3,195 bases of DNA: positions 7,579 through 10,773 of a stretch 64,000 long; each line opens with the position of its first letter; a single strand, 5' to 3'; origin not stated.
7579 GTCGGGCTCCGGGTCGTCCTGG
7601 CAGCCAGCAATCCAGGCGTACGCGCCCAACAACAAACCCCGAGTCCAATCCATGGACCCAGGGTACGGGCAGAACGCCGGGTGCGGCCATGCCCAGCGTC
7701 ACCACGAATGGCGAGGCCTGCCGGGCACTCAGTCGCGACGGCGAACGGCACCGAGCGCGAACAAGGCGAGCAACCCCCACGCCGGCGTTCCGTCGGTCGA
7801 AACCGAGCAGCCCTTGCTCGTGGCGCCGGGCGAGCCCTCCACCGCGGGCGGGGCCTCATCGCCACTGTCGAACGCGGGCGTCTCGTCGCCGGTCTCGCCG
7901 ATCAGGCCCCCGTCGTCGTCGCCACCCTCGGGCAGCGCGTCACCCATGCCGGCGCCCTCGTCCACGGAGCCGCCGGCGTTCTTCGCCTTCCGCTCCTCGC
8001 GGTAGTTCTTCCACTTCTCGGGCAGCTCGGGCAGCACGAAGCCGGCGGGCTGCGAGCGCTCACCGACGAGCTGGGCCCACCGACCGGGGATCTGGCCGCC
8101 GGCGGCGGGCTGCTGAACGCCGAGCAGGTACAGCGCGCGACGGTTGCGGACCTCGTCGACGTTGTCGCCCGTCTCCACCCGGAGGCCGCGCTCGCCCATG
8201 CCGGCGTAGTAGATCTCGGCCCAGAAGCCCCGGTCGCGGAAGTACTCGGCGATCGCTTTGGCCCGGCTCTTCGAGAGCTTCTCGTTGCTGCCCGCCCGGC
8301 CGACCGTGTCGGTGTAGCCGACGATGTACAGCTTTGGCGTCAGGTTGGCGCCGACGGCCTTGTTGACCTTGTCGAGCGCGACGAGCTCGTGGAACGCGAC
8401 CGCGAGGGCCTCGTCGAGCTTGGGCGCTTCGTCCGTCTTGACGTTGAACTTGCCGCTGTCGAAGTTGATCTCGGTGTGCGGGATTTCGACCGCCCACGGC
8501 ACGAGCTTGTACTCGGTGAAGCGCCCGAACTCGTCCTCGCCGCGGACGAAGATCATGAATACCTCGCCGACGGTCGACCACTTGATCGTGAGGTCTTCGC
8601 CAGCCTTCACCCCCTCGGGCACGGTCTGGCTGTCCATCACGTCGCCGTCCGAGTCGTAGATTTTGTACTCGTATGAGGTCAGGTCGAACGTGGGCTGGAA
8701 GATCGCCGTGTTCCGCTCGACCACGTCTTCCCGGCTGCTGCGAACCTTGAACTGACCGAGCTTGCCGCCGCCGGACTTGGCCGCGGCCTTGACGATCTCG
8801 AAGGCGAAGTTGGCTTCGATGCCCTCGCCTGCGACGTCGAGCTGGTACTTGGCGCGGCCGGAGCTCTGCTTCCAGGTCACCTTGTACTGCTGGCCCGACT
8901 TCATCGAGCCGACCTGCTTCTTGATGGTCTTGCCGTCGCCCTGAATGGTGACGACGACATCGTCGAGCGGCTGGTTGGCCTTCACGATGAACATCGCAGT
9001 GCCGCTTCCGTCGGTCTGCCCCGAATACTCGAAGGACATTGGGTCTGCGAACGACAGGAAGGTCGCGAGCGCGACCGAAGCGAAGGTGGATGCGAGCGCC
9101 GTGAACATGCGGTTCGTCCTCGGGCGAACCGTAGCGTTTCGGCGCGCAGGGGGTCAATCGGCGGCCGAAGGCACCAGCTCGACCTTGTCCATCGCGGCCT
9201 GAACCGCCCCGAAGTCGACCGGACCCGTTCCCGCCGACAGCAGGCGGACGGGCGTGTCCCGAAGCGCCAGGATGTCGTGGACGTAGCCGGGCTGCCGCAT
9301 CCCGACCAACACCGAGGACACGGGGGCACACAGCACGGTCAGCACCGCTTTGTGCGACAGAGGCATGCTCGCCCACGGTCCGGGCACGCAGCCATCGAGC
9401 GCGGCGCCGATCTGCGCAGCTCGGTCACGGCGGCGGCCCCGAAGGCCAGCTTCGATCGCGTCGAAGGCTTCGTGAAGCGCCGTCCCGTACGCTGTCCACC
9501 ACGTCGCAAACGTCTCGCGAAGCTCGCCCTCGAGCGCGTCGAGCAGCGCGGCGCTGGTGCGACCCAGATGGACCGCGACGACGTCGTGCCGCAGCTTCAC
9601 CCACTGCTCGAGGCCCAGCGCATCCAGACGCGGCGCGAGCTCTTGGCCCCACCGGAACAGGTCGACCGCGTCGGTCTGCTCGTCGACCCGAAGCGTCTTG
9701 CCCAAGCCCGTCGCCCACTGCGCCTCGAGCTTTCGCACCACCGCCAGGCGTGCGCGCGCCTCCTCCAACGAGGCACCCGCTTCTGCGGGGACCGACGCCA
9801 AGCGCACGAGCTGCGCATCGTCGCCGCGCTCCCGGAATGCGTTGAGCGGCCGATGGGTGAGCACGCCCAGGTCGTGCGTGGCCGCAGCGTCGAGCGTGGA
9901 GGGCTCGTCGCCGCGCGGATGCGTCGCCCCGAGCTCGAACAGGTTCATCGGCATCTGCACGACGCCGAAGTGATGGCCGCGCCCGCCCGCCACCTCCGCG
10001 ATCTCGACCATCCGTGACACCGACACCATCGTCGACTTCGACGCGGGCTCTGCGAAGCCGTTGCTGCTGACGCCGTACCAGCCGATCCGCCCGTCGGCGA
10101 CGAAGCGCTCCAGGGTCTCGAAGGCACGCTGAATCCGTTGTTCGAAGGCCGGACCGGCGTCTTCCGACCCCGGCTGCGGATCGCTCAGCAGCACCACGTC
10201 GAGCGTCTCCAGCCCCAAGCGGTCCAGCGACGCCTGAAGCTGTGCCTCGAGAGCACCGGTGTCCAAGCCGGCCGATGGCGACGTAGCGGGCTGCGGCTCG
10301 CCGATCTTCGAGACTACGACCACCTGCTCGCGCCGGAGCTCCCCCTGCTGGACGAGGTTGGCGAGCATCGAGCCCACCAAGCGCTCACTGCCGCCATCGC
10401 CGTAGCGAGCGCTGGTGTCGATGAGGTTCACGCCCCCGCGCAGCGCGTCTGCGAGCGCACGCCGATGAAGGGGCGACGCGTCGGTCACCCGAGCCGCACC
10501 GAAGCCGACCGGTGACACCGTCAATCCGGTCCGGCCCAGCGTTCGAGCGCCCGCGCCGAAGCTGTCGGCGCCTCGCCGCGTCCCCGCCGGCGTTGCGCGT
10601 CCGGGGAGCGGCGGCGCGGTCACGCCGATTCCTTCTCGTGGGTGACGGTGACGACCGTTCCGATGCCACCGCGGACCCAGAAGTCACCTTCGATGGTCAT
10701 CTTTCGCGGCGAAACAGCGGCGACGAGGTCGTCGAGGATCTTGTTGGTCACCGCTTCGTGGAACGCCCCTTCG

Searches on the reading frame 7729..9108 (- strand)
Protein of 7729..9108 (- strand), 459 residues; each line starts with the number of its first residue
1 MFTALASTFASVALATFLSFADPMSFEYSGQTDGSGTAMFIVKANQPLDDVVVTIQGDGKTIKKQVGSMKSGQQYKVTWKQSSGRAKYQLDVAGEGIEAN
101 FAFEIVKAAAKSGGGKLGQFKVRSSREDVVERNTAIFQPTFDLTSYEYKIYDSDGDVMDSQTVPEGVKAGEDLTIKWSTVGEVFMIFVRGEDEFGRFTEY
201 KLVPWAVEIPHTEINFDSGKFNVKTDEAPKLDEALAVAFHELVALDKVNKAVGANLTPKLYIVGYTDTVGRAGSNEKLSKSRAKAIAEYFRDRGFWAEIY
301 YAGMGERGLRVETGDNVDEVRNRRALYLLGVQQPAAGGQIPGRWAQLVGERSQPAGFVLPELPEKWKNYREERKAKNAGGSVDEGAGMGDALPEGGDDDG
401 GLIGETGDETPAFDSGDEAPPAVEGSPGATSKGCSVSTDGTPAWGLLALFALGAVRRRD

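Call 42: search_protein_families(library=pfam, proteins=[window:7729-9108:-], max_evalue=0.0001)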
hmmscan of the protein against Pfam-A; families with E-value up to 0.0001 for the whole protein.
window:7729-9108:- (459 aa): 1 family
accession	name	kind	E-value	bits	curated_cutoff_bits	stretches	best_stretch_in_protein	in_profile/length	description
PF00691.25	OmpA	-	1.2e-08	35.6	27.2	1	245-323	17-98/98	OmpA family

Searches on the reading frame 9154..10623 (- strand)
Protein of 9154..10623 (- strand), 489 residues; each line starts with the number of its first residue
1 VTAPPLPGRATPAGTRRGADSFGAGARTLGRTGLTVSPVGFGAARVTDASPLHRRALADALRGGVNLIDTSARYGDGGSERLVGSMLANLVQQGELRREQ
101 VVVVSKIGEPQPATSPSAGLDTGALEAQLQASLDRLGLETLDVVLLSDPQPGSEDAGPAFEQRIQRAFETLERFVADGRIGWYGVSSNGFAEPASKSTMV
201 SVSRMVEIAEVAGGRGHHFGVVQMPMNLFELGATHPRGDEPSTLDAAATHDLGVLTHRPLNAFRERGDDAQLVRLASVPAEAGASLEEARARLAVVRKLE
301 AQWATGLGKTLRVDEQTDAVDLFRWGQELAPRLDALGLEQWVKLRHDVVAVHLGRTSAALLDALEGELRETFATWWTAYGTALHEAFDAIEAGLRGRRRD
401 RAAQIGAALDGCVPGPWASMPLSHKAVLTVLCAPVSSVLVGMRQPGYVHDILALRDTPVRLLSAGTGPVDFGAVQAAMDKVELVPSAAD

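Call 42: search_protein_families(library=pfam, proteins=[window:9154-10623:-], max_evalue=0.0001)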
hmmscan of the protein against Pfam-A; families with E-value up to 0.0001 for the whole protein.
window:9154-10623:- (489 aa): 1 family
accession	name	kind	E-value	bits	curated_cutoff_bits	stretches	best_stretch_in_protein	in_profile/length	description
PF00248.27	Aldo_ket_red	-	3.8e-21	75.9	24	1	39-261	2-193/291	Aldo/keto reductase family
